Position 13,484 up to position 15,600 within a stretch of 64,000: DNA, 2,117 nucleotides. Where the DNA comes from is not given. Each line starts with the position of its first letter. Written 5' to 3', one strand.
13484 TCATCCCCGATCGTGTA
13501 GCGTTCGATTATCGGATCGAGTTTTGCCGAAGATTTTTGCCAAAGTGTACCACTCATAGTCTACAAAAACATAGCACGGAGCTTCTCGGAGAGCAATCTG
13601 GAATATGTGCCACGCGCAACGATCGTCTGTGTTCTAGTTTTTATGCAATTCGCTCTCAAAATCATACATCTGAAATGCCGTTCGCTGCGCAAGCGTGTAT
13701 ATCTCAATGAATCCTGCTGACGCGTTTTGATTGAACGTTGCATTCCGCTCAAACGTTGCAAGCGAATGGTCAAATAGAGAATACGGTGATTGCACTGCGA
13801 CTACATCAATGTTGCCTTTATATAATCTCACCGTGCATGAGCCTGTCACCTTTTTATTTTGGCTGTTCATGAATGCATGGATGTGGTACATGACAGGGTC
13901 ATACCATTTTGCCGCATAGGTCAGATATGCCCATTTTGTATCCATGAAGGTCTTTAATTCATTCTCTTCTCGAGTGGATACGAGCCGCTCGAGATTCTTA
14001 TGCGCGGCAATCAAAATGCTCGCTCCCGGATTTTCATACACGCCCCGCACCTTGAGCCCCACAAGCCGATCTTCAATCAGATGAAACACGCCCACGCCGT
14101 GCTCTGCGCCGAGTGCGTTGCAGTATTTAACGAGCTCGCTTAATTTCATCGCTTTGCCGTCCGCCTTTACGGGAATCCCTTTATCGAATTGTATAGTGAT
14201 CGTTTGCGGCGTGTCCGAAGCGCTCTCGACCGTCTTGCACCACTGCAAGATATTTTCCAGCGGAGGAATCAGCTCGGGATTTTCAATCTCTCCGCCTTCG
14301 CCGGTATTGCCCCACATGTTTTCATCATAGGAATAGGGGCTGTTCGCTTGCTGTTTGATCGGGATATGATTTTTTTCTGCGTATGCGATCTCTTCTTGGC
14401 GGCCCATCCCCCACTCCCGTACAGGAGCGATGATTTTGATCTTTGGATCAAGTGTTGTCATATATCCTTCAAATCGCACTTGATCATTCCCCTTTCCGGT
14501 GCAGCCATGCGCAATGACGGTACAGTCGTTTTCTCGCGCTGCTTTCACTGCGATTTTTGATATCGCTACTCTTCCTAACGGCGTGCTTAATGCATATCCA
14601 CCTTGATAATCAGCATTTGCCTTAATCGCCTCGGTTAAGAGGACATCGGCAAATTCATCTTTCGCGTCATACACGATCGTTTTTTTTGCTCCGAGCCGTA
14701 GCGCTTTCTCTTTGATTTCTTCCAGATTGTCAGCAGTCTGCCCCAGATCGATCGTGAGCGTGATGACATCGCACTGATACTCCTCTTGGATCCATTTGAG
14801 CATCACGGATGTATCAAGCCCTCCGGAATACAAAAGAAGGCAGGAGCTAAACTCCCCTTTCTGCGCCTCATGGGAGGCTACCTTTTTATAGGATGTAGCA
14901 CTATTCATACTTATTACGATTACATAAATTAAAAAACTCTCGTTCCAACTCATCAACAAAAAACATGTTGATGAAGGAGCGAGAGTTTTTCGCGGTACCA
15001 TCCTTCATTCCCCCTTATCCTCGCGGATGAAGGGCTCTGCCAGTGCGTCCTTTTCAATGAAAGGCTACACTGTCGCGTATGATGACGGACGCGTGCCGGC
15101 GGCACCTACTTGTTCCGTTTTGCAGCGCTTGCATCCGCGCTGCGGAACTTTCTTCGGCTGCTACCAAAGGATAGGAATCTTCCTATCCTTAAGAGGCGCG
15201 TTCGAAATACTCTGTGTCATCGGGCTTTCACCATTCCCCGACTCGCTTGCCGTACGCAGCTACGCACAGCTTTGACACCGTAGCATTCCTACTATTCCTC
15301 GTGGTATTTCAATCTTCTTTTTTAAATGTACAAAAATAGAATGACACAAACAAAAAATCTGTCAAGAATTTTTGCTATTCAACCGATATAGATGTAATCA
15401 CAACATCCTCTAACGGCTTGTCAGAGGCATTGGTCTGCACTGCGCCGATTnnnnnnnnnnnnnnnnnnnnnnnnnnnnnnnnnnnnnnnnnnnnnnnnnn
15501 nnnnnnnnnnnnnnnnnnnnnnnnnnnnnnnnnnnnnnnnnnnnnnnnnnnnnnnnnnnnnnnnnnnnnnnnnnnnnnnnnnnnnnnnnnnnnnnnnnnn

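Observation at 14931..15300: T-box riboswitch with an arginine (CGC) specifier controlling argG-argH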

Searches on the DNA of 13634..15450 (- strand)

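Call 3: search_rna_families(source=window, start=14800, end=15450, threshold=evalue, max_evalue=10, show_alignments=5)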
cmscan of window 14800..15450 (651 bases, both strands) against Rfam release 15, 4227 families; matches with E-value up to 10: 12.
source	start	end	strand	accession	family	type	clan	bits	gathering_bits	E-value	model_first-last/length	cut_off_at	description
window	14972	15308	-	RF00230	T-box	Cis-reg; leader;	-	48.7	93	1.3e-09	1-219/219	no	T-box leader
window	14924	15011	-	RF02430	SpF19_sRNA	Gene; sRNA;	-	33.7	60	0.00016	1-99/99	no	Streptococcus sRNA SpF19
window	14933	14990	+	RF03344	mir-5365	Gene; miRNA;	-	25.6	70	0.0059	7-72/78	no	mir-5365 microRNA precursor family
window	14926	15035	+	RF02730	JA02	Gene; sRNA;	-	23.3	49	0.91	1-116/116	no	Aggregatibacter sRNA JA02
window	14930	14991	-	RF03353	MIR5291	Gene; miRNA;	-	21.8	54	0.34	1-65/65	no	MIR5291 microRNA precursor family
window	14921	15010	+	RF02445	SpR14_sRNA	Gene; sRNA;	-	19.8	50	5.5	1-80/80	no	Streptococcus sRNA SpR14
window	15306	15329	+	RF01354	CRISPR-DR45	Gene; CRISPR;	-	16.6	37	7.4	1-24/24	no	CRISPR RNA direct repeat element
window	14934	14988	+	RF04147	MIR6224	Gene; miRNA;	-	16.4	171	1.2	1-176/176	no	MIR6224 microRNA precursor family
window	15265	15428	-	RF01889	lincRNA-p21_1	Gene; lncRNA;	-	16.2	75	1.7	1-174/174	no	LincRNA-p21 conserved region 1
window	14931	14991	-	RF03880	mir-1684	Gene; miRNA;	-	16.2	60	3.1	10-78/87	no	mir-1684 microRNA precursor family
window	14882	15062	+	RF03532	SQ2397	Cis-reg;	-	15.5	100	4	1-243/243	no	Cis-regulator of HTH transcription factor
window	14931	14989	-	RF03530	bglG-cis-reg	Cis-reg;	-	14.6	80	9.7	56-117/137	no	cis-regulatory element of the bglG/LicT operon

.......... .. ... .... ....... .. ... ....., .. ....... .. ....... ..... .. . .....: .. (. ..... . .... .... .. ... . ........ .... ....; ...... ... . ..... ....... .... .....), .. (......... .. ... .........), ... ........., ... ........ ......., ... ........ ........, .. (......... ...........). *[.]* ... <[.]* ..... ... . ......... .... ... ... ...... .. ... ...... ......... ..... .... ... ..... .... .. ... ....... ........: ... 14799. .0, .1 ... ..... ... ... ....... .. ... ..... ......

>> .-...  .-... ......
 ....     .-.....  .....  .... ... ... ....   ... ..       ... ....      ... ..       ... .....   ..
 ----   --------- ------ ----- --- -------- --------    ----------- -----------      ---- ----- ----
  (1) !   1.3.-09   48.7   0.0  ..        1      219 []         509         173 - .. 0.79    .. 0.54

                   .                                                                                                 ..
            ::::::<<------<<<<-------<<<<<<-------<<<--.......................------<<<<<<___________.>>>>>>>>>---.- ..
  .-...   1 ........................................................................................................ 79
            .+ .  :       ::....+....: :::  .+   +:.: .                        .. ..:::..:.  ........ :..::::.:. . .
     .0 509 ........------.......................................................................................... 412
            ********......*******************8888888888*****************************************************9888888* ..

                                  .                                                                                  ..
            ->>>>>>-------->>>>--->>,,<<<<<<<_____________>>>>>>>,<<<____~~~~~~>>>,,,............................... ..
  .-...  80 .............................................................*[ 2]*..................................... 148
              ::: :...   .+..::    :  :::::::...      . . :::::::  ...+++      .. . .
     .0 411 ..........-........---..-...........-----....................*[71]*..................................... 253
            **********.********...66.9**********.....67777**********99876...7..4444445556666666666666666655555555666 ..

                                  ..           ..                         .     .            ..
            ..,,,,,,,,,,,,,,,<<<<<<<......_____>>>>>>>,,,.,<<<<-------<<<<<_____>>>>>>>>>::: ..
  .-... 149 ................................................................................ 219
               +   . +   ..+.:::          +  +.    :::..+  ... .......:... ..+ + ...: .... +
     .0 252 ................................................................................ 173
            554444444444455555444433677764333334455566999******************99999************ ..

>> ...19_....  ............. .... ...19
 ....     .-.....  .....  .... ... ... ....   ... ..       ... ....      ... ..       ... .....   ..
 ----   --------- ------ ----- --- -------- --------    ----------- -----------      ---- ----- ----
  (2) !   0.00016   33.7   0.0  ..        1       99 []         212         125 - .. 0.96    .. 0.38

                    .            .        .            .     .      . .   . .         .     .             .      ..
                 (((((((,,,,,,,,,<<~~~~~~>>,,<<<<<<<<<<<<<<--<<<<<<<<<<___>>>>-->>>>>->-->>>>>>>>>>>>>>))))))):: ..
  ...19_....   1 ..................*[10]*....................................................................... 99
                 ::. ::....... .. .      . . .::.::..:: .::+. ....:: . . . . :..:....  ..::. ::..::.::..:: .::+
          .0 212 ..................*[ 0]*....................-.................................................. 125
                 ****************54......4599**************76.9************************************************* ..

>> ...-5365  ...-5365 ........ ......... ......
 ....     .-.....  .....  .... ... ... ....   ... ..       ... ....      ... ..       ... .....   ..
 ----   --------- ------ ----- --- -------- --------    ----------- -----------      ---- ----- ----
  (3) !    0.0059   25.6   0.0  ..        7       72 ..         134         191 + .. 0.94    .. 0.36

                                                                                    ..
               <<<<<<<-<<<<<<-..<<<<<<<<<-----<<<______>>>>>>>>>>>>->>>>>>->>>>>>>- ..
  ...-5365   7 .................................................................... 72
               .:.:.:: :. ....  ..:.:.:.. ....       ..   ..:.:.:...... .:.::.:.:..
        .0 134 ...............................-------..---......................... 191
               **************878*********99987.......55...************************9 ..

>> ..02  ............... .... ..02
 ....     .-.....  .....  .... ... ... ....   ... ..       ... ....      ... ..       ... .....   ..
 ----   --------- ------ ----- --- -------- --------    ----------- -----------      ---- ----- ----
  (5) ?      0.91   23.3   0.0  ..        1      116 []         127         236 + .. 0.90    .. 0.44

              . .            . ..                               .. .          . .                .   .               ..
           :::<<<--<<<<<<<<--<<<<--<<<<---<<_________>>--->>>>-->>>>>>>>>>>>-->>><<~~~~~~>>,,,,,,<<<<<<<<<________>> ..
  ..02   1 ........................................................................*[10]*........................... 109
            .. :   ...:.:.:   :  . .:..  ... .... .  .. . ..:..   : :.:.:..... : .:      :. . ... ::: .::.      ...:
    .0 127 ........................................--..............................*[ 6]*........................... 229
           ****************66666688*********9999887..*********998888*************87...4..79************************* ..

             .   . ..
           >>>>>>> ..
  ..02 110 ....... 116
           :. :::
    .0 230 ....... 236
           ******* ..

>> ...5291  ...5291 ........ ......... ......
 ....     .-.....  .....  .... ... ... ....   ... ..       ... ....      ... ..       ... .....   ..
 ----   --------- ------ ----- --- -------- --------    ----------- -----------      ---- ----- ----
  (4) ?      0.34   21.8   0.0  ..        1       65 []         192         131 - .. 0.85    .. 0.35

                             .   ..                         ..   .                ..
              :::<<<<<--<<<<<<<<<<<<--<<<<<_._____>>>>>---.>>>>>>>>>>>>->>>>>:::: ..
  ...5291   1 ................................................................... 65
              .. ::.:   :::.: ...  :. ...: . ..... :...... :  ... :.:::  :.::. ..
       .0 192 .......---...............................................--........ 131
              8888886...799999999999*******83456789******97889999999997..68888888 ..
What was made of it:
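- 14931..15307 (-): Whole T-box leader, from the Stem I base to the terminator U-run. RF00230 full-model match at 14972..15308, 48.7 bits, E 1.3e-9 (call 3).
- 14973..15006 (-): T-box sequence and antiterminator: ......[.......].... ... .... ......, with the UGGU bulge at 15000..14997. Aligned to the model's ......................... (call 3).
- On T-box leader (RF00230), class I: The model's K-turn positions are deleted in the window alignment (call 3).
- No K-turn (G.A tandem) is present at the base of Stem I in the window, and the model's K-turn positions are deleted in the alignment (call 3).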

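Call 67: search_rna_families(sources=[L001, L002, L083, L085, L079, L081], threshold=evalue, max_evalue=0.001, show_alignments=2)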
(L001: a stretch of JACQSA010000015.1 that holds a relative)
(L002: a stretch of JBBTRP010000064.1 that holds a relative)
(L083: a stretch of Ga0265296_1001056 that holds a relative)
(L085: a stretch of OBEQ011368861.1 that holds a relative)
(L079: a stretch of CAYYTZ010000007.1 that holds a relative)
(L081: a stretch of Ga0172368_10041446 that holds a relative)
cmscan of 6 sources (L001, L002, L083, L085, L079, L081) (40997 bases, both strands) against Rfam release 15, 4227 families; matches with E-value up to 0.001: 6.
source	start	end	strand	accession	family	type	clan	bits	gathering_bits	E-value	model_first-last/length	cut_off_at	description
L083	4441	4688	-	RF00230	T-box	Cis-reg; leader;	-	81.2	93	3.4e-16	1-219/219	no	T-box leader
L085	1971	2252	+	RF00230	T-box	Cis-reg; leader;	-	73.1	93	4.2e-14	1-219/219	no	T-box leader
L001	3655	3938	+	RF00230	T-box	Cis-reg; leader;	-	72.2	93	7.1e-14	1-219/219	no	T-box leader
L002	2073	2354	+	RF00230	T-box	Cis-reg; leader;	-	66.2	93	2.5e-12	1-219/219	no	T-box leader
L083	4771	4841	-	RF00005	tRNA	Gene; tRNA;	CL00001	63.6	29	1.2e-11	1-71/71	no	tRNA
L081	1378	1709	-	RF00230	T-box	Cis-reg; leader;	-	41.7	93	5.2e-06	1-219/219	no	T-box leader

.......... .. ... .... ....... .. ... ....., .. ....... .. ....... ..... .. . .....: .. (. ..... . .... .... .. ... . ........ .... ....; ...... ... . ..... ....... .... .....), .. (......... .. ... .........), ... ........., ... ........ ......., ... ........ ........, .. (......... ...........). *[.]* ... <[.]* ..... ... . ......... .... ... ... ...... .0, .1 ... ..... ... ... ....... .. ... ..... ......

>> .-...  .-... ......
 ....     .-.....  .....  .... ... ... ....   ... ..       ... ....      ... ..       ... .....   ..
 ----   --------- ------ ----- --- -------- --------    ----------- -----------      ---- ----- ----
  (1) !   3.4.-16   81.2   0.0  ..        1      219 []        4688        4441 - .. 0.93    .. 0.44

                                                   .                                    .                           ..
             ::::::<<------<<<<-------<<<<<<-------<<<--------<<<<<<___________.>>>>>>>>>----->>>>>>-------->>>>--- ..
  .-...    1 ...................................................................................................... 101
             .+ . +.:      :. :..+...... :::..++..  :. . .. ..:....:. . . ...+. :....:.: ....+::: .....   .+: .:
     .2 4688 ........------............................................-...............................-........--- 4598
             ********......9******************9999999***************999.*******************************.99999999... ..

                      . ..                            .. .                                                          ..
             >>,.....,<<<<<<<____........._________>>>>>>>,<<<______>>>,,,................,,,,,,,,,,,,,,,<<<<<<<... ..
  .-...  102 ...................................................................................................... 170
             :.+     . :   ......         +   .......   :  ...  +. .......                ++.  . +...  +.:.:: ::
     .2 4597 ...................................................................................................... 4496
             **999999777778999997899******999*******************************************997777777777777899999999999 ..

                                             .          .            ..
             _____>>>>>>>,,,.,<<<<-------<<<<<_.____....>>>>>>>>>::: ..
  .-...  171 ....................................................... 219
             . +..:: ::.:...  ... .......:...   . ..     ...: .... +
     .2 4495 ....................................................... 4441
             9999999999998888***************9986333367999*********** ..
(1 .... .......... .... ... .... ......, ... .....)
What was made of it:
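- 15290..15296 (-): 5' side of the specifier loop, AAUAGUA (AGUA box). Aligned to the model's GGAaaAGUA (calls 3, 67).
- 15204..15289 (-): Upper Stem I. P1b is GGAAUGCU (15289..15282) with AGUAUUUC (15211..15204). P1c is GUGUCA (15278..15273) with UGACAC (15219..15214). The AG bulge AGCGAG is 15247..15242. P1d is UCGGG with CCCGA. The distal loop is AAUGGUGAAAG (15235..15225). The AG bulge and distal loop are conserved and aligned to the model's AGAGA and GGUGaaA (calls 3, 67).
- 15102..15161 (-): Stem II. The lower helix is GCAGCC/GGUGC. The purine-rich internal loop is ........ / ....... The upper helix is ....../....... Insertion 3 sits at its tip (15142..15123). In the insertion-free relatives Rfam aligns this region to the model's Stem II GAA...AGUA (call 67).
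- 15074..15093 (-): Stem IIA hairpin CGCGU...ACGCG, with F-box-like CCGUCA (15088..15083) in its loop. Relatives read CCGUUA, which aligns to the model's F-box (call 67).
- On T-box leader (RF00230), class I: Relatives reach E 2.5e-12 to 3.4e-16 (call 67).
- Relatives score 66-81 bits with E from 2.5e-12 to 3.4e-16 (call 67).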
